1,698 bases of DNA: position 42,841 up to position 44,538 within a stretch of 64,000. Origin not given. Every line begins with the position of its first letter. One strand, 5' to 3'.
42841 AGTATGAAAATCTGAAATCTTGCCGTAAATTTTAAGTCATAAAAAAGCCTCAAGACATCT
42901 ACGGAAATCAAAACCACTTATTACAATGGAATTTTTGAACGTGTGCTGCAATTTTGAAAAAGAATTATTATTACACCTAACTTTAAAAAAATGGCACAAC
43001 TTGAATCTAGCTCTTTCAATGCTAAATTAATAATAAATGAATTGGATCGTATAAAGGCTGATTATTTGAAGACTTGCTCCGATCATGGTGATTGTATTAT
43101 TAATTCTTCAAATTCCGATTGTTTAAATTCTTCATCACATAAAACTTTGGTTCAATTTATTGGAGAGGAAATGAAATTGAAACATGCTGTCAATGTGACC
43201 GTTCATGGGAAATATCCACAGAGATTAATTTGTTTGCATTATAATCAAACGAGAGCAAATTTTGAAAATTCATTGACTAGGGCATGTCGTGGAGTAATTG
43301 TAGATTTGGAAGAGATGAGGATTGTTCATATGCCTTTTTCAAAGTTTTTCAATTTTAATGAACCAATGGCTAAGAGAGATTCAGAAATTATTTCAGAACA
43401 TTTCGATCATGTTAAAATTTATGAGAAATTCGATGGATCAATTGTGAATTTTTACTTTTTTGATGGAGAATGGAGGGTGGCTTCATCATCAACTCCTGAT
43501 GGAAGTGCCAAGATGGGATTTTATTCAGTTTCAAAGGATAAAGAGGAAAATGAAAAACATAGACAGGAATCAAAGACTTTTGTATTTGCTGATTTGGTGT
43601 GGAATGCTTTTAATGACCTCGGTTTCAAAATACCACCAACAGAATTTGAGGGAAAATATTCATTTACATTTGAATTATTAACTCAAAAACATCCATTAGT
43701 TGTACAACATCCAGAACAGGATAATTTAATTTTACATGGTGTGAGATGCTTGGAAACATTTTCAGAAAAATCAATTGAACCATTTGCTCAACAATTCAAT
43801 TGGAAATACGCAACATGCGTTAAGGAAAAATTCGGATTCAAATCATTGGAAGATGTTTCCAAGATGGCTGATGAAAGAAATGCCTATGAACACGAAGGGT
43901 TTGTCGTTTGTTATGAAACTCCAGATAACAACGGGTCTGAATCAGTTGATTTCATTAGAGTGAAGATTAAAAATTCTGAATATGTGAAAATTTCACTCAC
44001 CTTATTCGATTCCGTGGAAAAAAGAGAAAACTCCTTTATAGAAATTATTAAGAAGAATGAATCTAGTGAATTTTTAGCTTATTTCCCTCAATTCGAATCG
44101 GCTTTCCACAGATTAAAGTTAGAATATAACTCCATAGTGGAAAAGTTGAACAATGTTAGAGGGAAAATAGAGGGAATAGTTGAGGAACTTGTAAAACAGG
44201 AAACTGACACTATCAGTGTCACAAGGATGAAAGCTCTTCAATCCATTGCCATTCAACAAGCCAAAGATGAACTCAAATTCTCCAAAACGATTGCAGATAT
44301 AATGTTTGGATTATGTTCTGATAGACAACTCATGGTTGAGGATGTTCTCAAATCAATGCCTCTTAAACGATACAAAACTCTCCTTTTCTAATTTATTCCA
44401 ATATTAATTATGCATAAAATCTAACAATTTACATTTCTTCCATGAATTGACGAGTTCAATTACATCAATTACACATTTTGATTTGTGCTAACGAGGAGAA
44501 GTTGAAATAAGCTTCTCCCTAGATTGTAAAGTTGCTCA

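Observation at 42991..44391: T4 Rnl1-family ATP-dependent RNA ligase gene in a eukaryotic nuclear context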

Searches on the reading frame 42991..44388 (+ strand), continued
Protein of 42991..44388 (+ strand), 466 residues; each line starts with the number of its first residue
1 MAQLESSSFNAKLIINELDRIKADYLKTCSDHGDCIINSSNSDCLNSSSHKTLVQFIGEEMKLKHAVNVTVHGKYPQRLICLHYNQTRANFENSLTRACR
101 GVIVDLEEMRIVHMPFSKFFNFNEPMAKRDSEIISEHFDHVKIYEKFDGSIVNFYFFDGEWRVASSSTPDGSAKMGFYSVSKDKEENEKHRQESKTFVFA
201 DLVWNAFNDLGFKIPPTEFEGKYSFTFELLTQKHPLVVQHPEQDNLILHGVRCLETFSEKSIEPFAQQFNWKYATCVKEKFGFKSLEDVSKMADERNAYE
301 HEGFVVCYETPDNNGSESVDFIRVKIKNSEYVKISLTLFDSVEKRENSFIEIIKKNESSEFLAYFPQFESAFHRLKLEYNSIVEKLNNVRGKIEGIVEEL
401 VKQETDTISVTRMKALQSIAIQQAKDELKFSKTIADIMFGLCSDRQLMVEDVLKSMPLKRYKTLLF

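Call 79: search_protein_families(library=pfam, proteins=[L088:538-1686:+, L089:565-1659:+, L090:286-1656:+, L091:493-1650:+, L092:565-1545:+, L093:559-1746:+], max_evalue=1)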
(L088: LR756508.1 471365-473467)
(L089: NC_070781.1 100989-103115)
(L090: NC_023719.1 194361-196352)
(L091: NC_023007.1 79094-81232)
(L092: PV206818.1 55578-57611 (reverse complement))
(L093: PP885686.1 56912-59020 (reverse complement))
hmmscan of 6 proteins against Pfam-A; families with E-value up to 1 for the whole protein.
L088:538-1686:+ (383 aa): 2 families
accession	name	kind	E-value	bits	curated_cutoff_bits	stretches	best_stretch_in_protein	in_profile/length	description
PF09511.15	RNA_lig_T4_1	-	4.9e-14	53.2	28.3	1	56-258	1-227/227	RNA ligase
PF20819.2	T4_Rnl1_C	-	0.11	13.2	27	1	268-354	3-88/122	T4 RNA ligase 1, C-terminal domain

L089:565-1659:+ (365 aa): 2 families
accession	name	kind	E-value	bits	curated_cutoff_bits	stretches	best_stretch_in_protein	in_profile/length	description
PF09511.15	RNA_lig_T4_1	-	8.4e-16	58.9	28.3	1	53-243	2-226/227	RNA ligase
PF05402.18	PqqD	-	0.042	14.6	23.4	1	259-281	22-44/67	Coenzyme PQQ synthesis protein D (PqqD)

L090:286-1656:+ (457 aa): 3 families
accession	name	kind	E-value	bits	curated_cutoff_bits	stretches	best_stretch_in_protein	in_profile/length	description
PF09511.15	RNA_lig_T4_1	-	3.5e-23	83.1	28.3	1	140-334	2-223/227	RNA ligase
PF09414.15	RNA_ligase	-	0.00011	22.9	27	1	179-322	3-156/171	RNA ligase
PF10216.14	ChpXY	-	0.015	14.9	25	1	323-404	130-210/352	CO2 hydration protein (ChpXY)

L091:493-1650:+ (386 aa): 3 families
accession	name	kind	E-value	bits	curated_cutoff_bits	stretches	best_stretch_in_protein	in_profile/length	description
PF09511.15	RNA_lig_T4_1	-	1.2e-12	48.6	28.3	1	66-272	2-227/227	RNA ligase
PF09414.15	RNA_ligase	-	0.0032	18.1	27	1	112-259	4-156/171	RNA ligase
PF11485.14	STK_08120-like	-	0.22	12.1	21.6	1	236-304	24-78/136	STK_08120-like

L092:565-1545:+ (327 aa): 3 families
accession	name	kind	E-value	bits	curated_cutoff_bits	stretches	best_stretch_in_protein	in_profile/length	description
PF09511.15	RNA_lig_T4_1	-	8.2e-16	59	28.3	1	51-188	1-153/227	RNA ligase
PF21615.3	CBM-like_2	-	0.088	13.3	27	1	198-286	32-123/126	Carbohydrate binding module-like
PF09414.15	RNA_ligase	-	0.099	13.2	27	1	89-183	3-97/171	RNA ligase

L093:559-1746:+ (396 aa): 3 families
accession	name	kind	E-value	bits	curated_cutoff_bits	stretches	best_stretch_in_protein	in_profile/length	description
PF09511.15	RNA_lig_T4_1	-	3.7e-11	43.7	28.3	1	52-219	1-173/227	RNA ligase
PF05797.17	Rep_4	-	0.034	14.6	27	1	139-187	46-93/108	Yeast trans-acting factor (REP1/REP2)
PF24340.1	DH_2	-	0.18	11.7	27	1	282-327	87-131/208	DBL homology domain (DH-domain)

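Call 98: find_related_loci(query=A4, collection=viral_contigs, flank=3000)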
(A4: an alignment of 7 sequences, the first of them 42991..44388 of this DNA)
Query A4 (466 aa) in viral_contigs; peptide patterns used: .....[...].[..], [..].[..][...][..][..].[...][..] (x = any residue, [..] = any of these).
304 stretches matched a pattern; 143 encode a relative of the query (tblastn E <= 1e-3); the best 80 are kept; 80 distinct loci.
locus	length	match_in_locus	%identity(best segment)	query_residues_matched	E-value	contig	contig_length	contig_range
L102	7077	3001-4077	31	61-453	2e-51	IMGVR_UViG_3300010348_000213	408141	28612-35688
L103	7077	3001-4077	31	61-453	2e-51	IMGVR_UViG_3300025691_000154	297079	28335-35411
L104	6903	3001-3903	34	60-396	5e-46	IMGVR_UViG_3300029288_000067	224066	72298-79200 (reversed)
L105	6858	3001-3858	32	59-386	7e-43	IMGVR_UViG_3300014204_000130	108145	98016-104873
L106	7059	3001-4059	27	59-465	9e-41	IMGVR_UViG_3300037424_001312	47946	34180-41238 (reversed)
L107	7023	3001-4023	27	59-460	2e-39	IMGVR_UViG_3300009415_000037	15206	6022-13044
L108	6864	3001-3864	29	59-389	6e-39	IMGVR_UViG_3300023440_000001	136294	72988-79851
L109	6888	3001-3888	29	67-396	2e-36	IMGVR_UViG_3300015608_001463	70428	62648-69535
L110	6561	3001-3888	29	67-396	2e-36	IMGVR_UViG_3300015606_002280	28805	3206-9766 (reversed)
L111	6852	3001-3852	29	66-384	3e-36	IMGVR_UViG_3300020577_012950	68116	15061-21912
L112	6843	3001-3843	30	59-383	9e-36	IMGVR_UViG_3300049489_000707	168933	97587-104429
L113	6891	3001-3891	29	59-396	7e-34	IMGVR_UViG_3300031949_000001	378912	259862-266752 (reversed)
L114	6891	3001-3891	28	59-396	2e-33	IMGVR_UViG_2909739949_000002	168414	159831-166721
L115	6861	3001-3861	27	59-386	5e-33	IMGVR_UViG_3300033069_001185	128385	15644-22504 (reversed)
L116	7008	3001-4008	28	34-425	5e-33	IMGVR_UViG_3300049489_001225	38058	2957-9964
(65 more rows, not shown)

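Call 99: search_protein_families(library=phrogs, proteins=[window:42991-44388:+], max_evalue=0.001)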
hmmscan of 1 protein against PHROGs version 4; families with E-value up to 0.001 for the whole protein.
window:42991-44388:+ (466 aa): 2 families
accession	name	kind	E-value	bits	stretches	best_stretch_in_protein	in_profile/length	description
phrog_562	-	tail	1.6e-31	110.5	1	78-463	34-370/377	RNA ligase and tail fiber protein attachment catalyst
phrog_8238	-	DNA, RNA and nucleotide metabolism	1.2e-05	24.7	1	93-345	452-686/737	RNA ligase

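Call 104: find_homologous_proteins(query=A5, max_evalue=1e-8)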
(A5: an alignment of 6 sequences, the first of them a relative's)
Query A5 (6 sequences) (282 aa, profile of the alignment): 7936 proteins with E <= 1e-8 among 8000 candidates; the best 120 are listed.
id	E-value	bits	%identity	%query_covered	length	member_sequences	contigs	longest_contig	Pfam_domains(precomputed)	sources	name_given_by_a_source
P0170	4.7e-157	539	81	100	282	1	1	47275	PF25109.2,PF13671.13,PF08433.17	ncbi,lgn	-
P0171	2.9e-153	527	99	98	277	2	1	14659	PF03767.21,PF25109.2,PF13671.13,PF08433.17,PF13238.13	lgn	-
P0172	3.5e-153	527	87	100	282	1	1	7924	PF03767.21,PF25109.2,PF13671.13,PF08433.17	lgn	-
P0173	1.8e-152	524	81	100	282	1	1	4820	PF25109.2,PF13671.13,PF08433.17,PF13238.13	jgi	jgi:predicted kinase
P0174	2.6e-152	524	82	100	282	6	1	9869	PF25109.2,PF13671.13,PF08433.17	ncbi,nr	ncbi:MAG TPA: AAA family ATPase [Kamptonema sp.]|nr:AAA family ATPase [Kamptonema sp.]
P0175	3.8e-152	523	83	100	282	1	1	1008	PF25109.2,PF13671.13,PF08433.17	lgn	-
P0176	4.2e-152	523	81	100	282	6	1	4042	PF25109.2,PF13671.13,PF08433.17,PF13238.13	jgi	jgi:predicted kinase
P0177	4.9e-152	523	82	100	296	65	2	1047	PF03767.21,PF25109.2,PF13671.13,PF08433.17,PF13238.13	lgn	-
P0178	9.3e-152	522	81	100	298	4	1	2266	PF25109.2,PF13671.13,PF08433.17,PF13238.13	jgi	jgi:predicted kinase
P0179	1.6e-151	521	81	100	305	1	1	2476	PF03767.21,PF25109.2,PF13671.13,PF08433.17,PF13238.13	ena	-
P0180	3.0e-151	520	80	100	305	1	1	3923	PF25109.2,PF13671.13,PF08433.17,PF13238.13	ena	-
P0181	9.7e-151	519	65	100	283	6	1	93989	PF06414.19,PF03767.21,PF25109.2,PF13671.13,PF08433.17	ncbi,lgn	ncbi:MAG: AAA family ATPase [Cyanobacteria bacterium J06634_6]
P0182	1.3e-150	518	64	100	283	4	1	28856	PF06414.19,PF25109.2,PF13671.13,PF08433.17,PF13238.13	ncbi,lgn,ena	ncbi:MAG: AAA family ATPase [Cyanobacteria bacterium J06623_4]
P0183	1.4e-150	518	81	100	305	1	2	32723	PF25109.2,PF13671.13,PF08433.17,PF13238.13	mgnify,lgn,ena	mgnify:FL=1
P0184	2.1e-150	518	80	100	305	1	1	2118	PF25109.2,PF13671.13,PF08433.17,PF13238.13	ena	-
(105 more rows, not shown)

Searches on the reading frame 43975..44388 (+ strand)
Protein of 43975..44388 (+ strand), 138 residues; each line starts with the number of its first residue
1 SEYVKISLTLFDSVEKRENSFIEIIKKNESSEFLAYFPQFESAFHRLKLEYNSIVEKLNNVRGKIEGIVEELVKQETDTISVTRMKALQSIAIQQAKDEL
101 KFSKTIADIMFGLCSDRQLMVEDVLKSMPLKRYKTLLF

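Call 44: predict_structure(alignment_id=A3)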
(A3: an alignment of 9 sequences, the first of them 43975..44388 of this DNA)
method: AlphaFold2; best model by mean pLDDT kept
length: 138 residues; sequences in the alignment: 9
mean_pLDDT: 91.2   pTM: 0.82
mean pLDDT of the five models: 91.2, 90.5, 90.4, 90.2, 89.9
residues with pLDDT >= 90: 105; 70-90: 27; 50-70: 6; < 50: 0
segments of 3 or more residues with pLDDT < 50: none
pLDDT, mean of each block of 10 residues (from residue 1): 69 88 90 89 94 96 96 94 95 97 95 91 94 89
secondary structure, 60 per line:
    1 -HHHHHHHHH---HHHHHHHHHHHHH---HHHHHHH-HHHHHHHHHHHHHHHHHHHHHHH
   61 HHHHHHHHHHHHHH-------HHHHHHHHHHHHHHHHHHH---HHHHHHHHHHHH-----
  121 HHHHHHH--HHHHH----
elements in order: H2-10 H14-26 H30-36 H38-74 H82-100 H104-115 H121-127 H130-134

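Call 46: search_protein_families(library=pfam, proteins=[window:43975-44388:+], max_evalue=10)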
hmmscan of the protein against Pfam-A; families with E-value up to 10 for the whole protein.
window:43975-44388:+ (138 aa): 4 families
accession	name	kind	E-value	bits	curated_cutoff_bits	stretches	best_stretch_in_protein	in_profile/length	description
PF11985.13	Phage_Mu_Gp27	-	0.013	16.4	28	1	42-96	42-96/173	Bacteriophage Mu, Gp27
PF03961.19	FapA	-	0.021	14.9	31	1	15-113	169-267/272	Flagellar Assembly Protein A beta solenoid domain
PF00067.27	p450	-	0.035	13.3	22.8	1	11-104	162-260/462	Cytochrome P450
PF16238.11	DUF4897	-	0.32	11.3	28.6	1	9-92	25-110/157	Domain of unknown function (DUF4897)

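Call 50: fold_search(model_id=the predicted structure, library=pdb)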
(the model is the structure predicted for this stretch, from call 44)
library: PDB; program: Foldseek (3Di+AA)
matches with E <= 10: 95; with E <= 0.001: 0
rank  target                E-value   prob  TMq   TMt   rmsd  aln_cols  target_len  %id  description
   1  6ivl_A                1.9e+00  0.07  0.18  0.11  14.8       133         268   14  Crystal structure of a membrane protein L259A (released 2019-11-06)
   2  1a41                  2.8e+00  0.28  0.31  0.21  10.5        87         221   14  TYPE 1-TOPOISOMERASE CATALYTIC FRAGMENT FROM VACCINIA VIRUS (released 1999-06-01)
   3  8oup_A                2.8e+00  0.12  0.27  0.24  18.7       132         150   17  Structural characterization of the hexa-coordinated globin from Spisula solidissima (released 2023-07-05)
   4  6iv1_A                2.8e+00  0.08  0.25  0.14  18.6       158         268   14  Crystal structure of a bacterial Bestrophin homolog from Klebsiella pneumoniae with a mutation I180T (released 2019-11-13)
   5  5nj0                  2.8e+00  0.06  0.20  0.15  14.5       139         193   15  EthR complex (released 2017-11-15)
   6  6iv0_B                3.1e+00  0.04  0.18  0.11  17.6       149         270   14  Crystal structure of a bacterial Bestrophin homolog from Klebsiella pneumoniae with a mutation I180A (released 2019-11-13)
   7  6ivp_D                3.2e+00  0.08  0.25  0.14  17.1       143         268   17  Crystal structure of a membrane protein P262A (released 2019-11-06)
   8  5f04                  3.2e+00  0.06  0.20  0.15  14.3       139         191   15  Structure of Transcriptional Regulatory Repressor Protein - EthR from Mycobacterium Tuberculosis in complex with compoun (released 2016-02-03)
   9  1lyn_A                3.4e+00  0.15  0.27  0.29  14.5        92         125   11  CRYSTAL STRUCTURE AND SUBUNIT DYNAMICS OF THE LYSIN DIMER: EGG ENVELOPES DISSOCIATE DIMERS, THE MONOMER IS THE ACTIVE  (released 1995-06-03)
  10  6evm_A                3.4e+00  0.05  0.19  0.20  16.5       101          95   17  Crystal structure of a Pro-9 complexed peptide-substrate-binding domain of human type II collagen prolyl 4-hydroxylase (released 2018-09-12)
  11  5mr3_G                3.6e+00  0.20  0.27  0.29   9.8        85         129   14  Crystal structure of red abalone egg VERL repeat 2 with linker in complex with sperm lysin at 1.8 A resolution (released 2017-06-14)
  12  6iv2_D                3.8e+00  0.04  0.21  0.13  16.7       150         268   17  Crystal structure of a bacterial Bestrophin homolog from Klebsiella pneumoniae with a mutation Y211A (released 2019-11-13)
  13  2wy4                  3.8e+00  0.03  0.18  0.18  19.5       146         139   13  Structure of bacterial globin from Campylobacter jejuni at 1.35 A resolution (released 2010-02-16)
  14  3kyj_A                4.0e+00  0.09  0.23  0.24   9.9       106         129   13  Crystal structure of the P1 domain of CheA3 in complex with CheY6 from R. sphaeroides (released 2010-02-16)
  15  4m3d                  4.0e+00  0.05  0.20  0.15  14.3       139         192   15  Rapid and efficient design of new inhibitors of Mycobacterium tuberculosis transcriptional repressor EthR using fragment (released 2014-06-25)
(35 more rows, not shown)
